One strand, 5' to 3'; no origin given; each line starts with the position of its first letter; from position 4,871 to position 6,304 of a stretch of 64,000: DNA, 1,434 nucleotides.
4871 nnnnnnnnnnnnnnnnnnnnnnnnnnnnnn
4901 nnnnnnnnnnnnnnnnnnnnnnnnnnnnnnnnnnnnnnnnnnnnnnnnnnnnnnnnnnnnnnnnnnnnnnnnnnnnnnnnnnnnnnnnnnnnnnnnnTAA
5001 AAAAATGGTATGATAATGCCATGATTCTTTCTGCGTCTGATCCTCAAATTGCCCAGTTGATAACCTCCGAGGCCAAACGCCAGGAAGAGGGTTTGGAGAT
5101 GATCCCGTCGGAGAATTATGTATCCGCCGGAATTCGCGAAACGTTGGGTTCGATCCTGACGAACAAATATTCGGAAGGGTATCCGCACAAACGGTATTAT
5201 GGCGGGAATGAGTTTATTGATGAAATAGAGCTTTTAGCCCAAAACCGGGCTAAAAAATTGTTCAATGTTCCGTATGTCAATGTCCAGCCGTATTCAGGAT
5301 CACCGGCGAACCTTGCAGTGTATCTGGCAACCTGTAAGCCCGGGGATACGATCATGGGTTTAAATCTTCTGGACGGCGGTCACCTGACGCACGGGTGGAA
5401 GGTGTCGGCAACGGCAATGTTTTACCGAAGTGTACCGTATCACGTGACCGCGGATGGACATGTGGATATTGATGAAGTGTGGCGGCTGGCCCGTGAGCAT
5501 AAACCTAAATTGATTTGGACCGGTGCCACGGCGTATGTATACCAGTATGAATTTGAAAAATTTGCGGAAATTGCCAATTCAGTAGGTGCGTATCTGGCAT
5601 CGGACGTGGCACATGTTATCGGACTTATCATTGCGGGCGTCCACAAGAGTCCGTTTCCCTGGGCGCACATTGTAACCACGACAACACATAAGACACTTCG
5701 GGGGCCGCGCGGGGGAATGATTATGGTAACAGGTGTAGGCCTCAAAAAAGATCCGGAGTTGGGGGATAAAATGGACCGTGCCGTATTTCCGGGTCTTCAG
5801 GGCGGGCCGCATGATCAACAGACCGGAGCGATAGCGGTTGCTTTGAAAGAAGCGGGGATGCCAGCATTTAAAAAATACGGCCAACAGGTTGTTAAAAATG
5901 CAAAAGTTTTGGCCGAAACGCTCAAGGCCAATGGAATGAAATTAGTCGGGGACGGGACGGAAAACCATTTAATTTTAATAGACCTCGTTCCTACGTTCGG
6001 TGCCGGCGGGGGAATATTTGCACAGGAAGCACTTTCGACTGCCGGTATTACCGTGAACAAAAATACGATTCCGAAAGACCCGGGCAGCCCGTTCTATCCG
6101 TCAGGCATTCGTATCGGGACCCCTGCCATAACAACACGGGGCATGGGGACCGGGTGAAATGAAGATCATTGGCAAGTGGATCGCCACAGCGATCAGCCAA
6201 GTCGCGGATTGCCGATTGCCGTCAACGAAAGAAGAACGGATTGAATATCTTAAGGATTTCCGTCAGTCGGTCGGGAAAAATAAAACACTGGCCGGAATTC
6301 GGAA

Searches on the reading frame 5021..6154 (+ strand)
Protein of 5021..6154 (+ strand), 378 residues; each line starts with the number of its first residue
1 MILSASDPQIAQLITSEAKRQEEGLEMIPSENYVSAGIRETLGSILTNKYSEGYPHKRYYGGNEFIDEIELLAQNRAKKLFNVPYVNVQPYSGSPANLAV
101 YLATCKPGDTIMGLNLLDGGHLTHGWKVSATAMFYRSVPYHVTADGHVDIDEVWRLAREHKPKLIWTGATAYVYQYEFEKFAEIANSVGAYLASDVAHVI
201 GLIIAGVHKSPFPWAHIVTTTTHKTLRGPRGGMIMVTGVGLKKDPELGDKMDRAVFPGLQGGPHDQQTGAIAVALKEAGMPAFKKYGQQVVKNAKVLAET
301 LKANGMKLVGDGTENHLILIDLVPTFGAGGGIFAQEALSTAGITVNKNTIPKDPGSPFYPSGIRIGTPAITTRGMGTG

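Call 4: search_protein_families(library=pfam, proteins=[window:5021-6154:+], max_evalue=1)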
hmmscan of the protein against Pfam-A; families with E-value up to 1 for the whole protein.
window:5021-6154:+ (378 aa): 1 family
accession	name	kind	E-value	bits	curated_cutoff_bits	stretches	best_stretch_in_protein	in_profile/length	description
PF00464.25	SHMT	-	6.7e-149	496.3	27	1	3-376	1-388/399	Serine hydroxymethyltransferase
